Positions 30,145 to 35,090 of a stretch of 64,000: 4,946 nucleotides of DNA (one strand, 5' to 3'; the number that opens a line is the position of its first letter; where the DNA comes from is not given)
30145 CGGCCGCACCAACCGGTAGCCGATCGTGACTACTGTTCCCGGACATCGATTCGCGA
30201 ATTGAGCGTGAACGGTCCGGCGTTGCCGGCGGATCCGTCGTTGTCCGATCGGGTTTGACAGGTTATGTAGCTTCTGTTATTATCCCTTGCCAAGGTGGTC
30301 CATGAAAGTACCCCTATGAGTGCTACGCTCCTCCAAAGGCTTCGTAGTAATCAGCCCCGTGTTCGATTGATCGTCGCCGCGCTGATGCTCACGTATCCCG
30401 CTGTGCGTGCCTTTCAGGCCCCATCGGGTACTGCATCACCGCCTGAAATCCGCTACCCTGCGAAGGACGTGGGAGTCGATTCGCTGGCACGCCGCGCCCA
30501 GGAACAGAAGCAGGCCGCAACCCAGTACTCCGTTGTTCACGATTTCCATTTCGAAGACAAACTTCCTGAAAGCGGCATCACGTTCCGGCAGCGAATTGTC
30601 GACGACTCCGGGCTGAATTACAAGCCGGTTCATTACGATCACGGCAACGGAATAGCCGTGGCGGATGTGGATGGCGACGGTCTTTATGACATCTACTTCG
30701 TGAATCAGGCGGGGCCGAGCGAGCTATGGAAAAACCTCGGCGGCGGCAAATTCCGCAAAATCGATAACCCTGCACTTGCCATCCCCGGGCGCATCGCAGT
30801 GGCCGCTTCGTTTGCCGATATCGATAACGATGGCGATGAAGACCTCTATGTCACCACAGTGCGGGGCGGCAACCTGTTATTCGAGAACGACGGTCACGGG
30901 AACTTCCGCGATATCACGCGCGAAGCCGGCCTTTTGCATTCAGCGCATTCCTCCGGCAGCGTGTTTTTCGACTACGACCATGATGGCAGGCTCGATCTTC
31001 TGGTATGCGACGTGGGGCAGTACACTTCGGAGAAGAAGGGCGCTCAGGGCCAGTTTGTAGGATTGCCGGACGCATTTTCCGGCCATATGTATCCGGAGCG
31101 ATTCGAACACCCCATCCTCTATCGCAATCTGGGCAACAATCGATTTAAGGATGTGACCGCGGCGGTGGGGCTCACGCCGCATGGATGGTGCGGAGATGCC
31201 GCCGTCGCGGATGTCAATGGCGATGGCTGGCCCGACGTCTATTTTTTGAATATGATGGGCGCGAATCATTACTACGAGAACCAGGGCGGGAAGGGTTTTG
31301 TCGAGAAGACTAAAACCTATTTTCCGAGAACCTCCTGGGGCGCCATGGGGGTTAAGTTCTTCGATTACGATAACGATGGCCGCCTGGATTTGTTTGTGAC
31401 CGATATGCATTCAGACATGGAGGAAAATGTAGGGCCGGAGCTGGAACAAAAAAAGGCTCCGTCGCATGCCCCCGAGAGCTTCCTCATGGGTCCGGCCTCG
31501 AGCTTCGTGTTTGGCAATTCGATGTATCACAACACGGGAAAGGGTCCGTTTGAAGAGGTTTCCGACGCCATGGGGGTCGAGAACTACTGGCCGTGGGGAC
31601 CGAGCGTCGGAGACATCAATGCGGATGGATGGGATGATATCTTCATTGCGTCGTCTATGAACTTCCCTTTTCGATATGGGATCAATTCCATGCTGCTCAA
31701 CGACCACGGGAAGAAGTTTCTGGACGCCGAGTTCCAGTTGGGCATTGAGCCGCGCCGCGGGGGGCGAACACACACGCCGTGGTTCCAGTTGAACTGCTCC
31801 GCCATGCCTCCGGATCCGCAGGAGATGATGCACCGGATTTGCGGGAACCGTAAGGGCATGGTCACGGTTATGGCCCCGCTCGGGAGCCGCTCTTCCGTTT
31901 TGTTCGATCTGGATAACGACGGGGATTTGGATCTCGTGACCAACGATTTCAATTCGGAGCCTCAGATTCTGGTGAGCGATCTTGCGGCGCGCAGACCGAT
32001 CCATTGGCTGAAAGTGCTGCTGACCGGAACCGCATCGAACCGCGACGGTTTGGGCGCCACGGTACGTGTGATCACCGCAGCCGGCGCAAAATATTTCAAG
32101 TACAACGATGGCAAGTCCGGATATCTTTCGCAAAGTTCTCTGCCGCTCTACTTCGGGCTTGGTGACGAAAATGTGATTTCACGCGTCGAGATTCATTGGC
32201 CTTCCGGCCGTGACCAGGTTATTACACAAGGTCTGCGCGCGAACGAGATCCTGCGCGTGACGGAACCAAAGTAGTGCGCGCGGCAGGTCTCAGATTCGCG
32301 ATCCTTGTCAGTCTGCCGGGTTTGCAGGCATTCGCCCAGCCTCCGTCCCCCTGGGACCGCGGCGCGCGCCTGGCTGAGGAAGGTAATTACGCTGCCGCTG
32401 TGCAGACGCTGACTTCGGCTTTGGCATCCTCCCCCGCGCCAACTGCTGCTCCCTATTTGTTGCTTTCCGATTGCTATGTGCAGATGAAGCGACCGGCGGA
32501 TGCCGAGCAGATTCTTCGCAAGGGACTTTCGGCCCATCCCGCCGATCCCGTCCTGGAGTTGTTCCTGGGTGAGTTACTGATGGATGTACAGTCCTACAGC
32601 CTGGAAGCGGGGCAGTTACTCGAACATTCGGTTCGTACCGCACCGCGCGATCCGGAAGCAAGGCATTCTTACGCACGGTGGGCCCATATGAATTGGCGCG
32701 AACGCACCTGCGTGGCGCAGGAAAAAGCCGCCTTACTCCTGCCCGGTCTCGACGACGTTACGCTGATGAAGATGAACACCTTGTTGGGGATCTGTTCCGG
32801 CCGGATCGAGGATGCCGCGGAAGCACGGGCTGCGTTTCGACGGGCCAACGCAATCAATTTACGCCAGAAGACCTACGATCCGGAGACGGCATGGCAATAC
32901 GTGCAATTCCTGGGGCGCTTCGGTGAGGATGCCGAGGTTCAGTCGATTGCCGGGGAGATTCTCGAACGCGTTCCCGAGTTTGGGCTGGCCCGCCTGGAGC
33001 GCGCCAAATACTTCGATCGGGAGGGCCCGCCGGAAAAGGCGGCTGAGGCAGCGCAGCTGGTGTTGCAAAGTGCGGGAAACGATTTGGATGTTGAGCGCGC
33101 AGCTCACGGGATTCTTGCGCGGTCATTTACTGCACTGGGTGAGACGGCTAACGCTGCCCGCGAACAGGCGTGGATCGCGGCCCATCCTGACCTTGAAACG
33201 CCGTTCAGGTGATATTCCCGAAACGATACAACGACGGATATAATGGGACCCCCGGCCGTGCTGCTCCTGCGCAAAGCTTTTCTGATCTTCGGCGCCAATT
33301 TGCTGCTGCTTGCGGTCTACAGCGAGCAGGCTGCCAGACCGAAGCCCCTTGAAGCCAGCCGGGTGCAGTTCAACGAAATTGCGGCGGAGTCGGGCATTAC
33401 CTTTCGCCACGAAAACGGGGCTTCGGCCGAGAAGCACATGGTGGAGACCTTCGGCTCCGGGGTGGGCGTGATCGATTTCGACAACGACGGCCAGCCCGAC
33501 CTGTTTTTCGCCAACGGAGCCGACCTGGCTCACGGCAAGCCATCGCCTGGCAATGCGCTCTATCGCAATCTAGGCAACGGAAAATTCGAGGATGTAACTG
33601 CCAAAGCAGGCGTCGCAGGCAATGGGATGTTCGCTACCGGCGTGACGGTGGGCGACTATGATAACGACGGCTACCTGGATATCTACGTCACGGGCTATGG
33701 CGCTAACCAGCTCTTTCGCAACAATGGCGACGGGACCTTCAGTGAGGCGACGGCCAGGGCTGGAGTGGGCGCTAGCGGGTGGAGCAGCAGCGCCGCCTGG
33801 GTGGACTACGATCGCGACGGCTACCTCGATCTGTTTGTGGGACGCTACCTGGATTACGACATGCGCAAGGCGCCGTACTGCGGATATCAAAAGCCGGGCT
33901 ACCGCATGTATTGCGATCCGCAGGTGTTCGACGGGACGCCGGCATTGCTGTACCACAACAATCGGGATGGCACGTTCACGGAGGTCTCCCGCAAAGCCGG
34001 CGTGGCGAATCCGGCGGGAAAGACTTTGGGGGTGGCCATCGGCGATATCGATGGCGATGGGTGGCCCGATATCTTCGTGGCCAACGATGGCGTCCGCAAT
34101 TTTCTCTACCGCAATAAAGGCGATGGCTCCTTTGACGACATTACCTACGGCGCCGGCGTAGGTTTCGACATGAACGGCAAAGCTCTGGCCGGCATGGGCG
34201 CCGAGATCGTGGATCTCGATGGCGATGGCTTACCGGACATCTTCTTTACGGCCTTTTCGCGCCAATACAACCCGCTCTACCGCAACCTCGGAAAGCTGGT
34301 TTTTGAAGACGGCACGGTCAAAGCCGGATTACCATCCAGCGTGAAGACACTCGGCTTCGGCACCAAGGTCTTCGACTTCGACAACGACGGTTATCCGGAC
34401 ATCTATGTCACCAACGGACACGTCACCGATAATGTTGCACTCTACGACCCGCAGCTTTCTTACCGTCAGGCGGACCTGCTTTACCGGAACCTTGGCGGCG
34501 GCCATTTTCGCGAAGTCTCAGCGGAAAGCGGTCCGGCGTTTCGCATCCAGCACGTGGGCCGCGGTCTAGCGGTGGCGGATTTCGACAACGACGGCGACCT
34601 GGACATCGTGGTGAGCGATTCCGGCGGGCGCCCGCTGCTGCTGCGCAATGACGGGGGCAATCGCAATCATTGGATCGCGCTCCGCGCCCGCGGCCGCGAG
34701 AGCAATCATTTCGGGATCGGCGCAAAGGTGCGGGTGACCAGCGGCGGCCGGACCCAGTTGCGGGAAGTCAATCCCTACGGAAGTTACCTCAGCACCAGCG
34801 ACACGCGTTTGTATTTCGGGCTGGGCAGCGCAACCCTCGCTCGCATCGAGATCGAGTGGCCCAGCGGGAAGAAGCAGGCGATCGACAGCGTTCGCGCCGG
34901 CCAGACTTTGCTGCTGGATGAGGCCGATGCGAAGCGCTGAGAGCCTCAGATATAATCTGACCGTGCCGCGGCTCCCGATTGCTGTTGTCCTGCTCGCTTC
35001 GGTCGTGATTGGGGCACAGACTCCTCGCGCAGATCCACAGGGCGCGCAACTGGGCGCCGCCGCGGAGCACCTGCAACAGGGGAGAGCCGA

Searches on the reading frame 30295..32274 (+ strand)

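Call 16: search_protein_families(library=pfam, max_evalue=0.0001, proteins=[window:30295-32274:+])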
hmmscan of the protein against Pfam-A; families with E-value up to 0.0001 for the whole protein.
window:30295-32274:+ (659 aa): 3 families
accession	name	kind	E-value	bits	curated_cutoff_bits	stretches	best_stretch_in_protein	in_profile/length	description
PF13517.12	FG-GAP_3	-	4.7e-52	174.9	26.9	5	306-368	1-61/61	FG-GAP-like repeat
PF07593.17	UnbV_ASPIC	-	1.1e-16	60.8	23.4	1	585-653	1-67/68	ASPIC and UnbV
PF01839.29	FG-GAP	-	2.8e-15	56.3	22.1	0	433-455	2-24/37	FG-GAP repeat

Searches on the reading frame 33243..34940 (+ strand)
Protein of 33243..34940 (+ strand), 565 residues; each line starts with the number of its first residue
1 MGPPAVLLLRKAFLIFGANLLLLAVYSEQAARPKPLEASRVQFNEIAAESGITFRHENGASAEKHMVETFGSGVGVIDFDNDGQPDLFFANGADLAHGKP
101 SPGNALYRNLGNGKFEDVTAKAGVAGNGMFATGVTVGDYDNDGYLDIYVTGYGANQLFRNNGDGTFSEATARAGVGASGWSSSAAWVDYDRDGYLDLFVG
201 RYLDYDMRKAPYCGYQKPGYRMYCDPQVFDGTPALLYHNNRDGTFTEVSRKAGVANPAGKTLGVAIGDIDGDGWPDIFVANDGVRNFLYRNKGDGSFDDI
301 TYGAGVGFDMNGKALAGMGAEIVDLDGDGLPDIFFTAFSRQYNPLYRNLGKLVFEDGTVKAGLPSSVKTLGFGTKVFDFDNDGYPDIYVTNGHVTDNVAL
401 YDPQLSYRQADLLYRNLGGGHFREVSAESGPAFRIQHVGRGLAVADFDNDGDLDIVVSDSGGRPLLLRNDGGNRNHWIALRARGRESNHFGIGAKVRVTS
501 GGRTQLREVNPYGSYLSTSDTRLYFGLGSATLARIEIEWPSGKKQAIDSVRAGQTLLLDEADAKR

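Call 16: search_protein_families(library=pfam, max_evalue=0.0001, proteins=[window:33243-34940:+])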
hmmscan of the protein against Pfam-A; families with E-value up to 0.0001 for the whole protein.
window:33243-34940:+ (565 aa): 3 families
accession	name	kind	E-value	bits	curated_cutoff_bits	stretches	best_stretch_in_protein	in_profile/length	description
PF13517.12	FG-GAP_3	-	6.9e-63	209.6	26.9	6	138-199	1-61/61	FG-GAP-like repeat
PF01839.29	FG-GAP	-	1.3e-23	82.8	22.1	0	130-164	1-32/37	FG-GAP repeat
PF07593.17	UnbV_ASPIC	-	1.1e-19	70.6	23.4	1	491-556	1-67/68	ASPIC and UnbV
